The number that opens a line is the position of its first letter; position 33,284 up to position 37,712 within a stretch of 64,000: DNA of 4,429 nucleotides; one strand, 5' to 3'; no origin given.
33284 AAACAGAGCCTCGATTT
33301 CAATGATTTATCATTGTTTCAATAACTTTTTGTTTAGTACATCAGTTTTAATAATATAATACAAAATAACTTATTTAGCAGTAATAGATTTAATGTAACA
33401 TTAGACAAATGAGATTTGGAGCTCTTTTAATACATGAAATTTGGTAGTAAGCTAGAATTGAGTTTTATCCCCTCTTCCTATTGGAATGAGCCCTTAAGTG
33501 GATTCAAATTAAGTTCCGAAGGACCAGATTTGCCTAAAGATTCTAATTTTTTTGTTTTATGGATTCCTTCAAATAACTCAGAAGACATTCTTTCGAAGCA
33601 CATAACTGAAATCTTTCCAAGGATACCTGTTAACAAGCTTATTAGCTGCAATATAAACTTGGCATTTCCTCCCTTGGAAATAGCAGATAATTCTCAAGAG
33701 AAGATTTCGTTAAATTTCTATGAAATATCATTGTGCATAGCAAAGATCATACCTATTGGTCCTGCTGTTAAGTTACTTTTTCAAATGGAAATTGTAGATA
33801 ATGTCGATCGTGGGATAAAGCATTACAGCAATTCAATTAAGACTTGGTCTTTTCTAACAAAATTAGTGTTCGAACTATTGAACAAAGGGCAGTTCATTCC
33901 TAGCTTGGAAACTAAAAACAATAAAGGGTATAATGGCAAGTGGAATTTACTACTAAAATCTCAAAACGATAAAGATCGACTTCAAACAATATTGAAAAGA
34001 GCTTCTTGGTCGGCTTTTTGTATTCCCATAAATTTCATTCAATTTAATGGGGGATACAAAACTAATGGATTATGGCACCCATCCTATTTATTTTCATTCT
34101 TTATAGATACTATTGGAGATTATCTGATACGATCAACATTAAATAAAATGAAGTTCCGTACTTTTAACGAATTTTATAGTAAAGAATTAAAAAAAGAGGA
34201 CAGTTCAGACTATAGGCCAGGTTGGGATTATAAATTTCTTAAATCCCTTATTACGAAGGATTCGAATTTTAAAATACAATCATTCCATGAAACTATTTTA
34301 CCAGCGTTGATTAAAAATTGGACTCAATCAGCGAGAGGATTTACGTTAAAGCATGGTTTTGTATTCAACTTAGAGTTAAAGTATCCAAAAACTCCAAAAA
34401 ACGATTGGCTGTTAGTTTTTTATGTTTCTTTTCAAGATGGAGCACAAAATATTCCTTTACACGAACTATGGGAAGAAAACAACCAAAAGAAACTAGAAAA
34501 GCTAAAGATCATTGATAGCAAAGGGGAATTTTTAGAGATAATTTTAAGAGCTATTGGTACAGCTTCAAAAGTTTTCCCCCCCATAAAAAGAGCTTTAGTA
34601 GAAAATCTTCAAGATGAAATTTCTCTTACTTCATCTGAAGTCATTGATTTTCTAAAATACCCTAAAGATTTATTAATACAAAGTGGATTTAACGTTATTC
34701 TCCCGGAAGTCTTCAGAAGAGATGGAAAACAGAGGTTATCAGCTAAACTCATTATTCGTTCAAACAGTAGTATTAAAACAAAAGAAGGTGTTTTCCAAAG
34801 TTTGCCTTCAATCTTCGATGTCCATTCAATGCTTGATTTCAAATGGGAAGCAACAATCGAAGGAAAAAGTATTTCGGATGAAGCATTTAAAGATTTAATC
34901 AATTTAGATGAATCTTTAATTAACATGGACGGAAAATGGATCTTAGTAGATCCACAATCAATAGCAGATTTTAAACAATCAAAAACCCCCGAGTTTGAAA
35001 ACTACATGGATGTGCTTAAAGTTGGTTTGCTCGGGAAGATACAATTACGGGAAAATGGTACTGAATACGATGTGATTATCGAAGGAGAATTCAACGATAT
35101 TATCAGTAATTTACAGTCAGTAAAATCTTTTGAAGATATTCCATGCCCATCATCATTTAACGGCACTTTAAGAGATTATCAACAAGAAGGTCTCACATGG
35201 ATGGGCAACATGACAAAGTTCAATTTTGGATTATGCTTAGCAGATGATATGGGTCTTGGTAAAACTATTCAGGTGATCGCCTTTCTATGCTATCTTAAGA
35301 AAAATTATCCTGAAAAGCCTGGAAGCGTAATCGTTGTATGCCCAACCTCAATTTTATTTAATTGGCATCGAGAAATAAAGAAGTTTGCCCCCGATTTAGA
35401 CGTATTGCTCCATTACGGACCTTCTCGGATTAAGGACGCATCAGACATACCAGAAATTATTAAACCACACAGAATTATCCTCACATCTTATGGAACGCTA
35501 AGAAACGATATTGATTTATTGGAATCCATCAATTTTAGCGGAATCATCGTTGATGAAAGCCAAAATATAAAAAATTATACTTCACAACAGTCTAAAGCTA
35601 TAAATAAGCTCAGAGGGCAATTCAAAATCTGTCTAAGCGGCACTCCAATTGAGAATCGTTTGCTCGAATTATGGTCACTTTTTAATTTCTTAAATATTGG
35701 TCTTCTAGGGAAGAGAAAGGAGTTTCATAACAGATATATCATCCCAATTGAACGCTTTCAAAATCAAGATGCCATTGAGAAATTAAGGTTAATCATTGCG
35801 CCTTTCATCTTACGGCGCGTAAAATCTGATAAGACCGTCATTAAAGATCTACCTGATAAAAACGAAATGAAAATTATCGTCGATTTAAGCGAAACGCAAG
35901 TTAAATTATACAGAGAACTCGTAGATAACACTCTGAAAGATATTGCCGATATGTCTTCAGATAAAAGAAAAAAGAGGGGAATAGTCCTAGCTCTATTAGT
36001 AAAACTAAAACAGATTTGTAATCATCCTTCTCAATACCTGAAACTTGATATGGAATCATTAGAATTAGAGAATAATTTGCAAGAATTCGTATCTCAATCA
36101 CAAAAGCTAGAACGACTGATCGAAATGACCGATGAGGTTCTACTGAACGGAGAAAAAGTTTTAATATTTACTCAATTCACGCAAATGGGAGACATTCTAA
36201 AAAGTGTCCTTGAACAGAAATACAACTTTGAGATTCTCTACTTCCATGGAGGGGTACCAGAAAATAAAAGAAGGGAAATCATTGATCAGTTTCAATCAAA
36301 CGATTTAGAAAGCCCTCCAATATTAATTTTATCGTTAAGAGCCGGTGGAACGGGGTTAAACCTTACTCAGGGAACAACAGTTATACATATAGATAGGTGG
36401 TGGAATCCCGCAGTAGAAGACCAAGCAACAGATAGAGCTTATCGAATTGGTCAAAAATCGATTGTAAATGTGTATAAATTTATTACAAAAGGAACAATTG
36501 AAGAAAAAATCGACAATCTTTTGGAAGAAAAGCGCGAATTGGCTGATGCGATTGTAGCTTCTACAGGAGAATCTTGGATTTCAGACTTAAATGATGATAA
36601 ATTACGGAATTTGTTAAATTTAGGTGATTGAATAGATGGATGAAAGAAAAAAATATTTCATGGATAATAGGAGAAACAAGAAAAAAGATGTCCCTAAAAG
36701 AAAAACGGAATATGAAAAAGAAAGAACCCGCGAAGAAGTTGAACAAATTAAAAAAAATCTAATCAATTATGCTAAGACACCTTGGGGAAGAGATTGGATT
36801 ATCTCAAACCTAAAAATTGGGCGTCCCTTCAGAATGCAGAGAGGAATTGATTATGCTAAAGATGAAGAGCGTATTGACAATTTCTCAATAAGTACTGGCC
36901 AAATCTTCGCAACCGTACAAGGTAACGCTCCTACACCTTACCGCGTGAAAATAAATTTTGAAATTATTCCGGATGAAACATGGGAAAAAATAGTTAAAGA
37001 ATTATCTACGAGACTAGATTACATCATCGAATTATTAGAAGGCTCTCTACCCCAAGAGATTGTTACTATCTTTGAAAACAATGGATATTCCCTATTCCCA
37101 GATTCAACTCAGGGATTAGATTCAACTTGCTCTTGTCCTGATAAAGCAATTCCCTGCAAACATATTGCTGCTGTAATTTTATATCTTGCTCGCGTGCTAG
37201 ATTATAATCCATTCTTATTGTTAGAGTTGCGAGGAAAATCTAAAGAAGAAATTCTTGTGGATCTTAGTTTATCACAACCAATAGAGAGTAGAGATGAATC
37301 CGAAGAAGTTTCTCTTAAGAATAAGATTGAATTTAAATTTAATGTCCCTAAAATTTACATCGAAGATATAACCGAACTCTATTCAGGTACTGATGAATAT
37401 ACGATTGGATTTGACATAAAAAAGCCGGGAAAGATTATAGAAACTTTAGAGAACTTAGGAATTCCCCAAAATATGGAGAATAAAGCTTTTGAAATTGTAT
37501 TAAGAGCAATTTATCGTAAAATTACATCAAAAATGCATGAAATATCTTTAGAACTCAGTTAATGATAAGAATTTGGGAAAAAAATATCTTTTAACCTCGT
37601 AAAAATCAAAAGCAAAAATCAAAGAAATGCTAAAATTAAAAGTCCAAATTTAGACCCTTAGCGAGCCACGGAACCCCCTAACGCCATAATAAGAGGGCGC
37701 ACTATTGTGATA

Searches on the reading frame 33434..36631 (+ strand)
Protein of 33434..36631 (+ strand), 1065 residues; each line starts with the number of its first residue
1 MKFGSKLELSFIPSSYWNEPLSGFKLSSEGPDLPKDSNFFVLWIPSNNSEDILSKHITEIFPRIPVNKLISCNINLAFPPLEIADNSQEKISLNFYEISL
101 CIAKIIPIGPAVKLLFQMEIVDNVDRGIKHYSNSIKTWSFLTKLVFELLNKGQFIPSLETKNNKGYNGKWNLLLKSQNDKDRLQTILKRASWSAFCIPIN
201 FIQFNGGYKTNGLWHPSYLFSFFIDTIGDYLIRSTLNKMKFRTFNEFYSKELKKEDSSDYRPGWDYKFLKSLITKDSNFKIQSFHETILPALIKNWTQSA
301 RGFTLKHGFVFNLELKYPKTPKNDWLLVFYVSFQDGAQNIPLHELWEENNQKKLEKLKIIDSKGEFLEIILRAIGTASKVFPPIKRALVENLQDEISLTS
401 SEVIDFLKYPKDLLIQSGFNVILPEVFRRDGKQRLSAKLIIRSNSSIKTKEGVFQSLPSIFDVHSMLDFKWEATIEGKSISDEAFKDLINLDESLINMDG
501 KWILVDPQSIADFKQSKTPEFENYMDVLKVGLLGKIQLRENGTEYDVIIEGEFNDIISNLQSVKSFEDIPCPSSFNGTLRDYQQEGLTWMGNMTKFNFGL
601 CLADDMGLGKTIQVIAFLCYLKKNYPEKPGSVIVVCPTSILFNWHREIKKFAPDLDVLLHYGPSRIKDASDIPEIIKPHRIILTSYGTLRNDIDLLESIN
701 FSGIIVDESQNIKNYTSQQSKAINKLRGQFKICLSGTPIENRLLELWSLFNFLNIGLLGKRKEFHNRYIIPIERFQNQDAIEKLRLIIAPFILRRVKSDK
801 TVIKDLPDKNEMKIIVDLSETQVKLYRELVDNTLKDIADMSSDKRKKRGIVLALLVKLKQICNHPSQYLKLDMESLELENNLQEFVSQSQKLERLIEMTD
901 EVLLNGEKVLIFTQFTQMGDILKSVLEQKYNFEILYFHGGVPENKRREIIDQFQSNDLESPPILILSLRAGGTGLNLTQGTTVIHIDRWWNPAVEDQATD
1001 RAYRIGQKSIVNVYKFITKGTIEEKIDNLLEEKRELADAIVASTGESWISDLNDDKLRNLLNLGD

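Call 12: search_protein_families(library=pfam, proteins=[window:33434-36631:+])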
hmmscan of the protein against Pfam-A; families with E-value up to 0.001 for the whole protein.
window:33434-36631:+ (1065 aa): 5 families
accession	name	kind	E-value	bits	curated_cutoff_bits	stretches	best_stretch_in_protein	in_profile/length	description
PF00176.29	SNF2-rel_dom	-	4e-73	246.5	24.9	1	582-866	1-289/290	SNF2-related domain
PF00271.37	Helicase_C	-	2.2e-21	76.6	23.5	1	892-1006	3-110/110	Helicase conserved C-terminal domain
PF12419.13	DUF3670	-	1.4e-19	70.6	27.6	1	394-513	4-114/136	SNF2 Helicase protein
PF04851.21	ResIII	-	3.7e-09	37.1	22.5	1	578-739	3-163/164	Type III restriction enzyme, res subunit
PF00270.35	DEAD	-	1.3e-06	28.7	26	1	605-741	22-163/167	DEAD/DEAH box helicase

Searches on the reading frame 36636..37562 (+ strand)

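Call 12: search_protein_families(library=pfam, proteins=[window:36636-37562:+])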
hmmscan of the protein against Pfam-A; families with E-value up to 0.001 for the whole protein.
window:36636-37562:+ (308 aa): 1 family
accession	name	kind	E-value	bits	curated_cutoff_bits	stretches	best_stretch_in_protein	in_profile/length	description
PF04434.22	SWIM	-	1.9e-08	34.1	19.6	1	159-184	9-37/38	SWIM zinc finger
